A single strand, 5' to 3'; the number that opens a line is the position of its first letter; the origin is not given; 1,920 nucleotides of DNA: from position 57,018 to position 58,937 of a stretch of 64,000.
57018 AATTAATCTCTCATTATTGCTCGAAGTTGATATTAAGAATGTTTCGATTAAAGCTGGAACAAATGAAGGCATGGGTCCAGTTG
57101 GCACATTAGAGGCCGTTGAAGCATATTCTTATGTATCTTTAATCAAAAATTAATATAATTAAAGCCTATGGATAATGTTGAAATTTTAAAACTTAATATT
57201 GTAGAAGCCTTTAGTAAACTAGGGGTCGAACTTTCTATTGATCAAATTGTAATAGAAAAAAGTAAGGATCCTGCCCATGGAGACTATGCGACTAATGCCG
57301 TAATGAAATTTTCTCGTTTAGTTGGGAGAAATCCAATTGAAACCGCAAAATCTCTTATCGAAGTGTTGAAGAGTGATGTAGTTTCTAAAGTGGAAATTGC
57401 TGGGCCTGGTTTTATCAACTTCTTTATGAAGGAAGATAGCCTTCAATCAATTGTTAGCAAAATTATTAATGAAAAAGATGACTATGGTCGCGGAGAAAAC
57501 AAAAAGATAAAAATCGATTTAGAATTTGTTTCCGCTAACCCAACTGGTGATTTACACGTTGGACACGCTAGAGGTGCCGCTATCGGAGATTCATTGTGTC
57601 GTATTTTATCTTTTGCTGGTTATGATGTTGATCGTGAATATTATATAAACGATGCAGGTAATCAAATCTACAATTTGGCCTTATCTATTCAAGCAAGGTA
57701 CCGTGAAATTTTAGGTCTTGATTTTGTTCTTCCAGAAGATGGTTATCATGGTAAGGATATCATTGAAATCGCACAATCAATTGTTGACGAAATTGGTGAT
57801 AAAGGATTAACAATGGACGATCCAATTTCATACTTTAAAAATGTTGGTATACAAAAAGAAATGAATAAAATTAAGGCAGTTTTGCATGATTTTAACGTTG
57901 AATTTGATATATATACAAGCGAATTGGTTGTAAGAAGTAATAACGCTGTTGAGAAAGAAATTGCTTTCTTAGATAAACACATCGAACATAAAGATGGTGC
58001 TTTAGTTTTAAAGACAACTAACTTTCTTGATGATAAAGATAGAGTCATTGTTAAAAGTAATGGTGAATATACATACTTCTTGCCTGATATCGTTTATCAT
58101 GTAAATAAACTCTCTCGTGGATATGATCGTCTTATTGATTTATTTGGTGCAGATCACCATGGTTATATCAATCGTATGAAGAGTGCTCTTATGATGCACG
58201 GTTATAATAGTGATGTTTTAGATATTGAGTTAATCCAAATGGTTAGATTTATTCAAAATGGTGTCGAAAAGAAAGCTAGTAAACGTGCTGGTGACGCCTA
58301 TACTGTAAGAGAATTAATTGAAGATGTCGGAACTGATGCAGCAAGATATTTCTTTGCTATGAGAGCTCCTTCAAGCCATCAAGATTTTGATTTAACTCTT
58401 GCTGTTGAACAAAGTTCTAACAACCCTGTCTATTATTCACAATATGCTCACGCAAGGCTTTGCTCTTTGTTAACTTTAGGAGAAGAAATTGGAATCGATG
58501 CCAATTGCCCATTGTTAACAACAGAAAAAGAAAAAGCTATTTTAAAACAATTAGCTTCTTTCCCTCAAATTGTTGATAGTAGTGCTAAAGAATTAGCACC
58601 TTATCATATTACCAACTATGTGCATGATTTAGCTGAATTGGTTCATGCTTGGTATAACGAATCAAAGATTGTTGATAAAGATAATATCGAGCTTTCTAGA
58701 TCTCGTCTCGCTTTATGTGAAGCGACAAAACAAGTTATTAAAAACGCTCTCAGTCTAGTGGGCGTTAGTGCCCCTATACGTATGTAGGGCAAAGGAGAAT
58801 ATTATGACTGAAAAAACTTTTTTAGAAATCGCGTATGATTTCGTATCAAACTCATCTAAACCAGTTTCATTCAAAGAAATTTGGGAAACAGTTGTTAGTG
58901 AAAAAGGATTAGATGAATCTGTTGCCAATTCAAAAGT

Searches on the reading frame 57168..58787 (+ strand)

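Call 61: search_protein_families(library=ncbifam, proteins=[window:57168-58787:+], max_evalue=1e-10)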
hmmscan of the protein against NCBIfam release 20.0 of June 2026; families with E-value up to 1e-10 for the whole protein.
window:57168-58787:+ (539 aa): 4 families
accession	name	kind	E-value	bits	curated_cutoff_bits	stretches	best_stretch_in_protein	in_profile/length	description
TIGR00456.1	argS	equivalog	3.6e-134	448.2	261.65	1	7-539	5-569/569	arginine--tRNA ligase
NF002447.0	PRK01611.3-4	equivalog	1.5e-57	195.4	460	2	6-317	8-324/613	arginine--tRNA ligase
NF002446.0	PRK01611.3-3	equivalog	2.2e-55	188.1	399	2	359-539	458-636/636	arginine--tRNA ligase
NF045898.1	ArgS_rel_codon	equivalog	1.1e-40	140.1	340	2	378-537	166-325/327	ArgS-related anticodon-binding protein NrtL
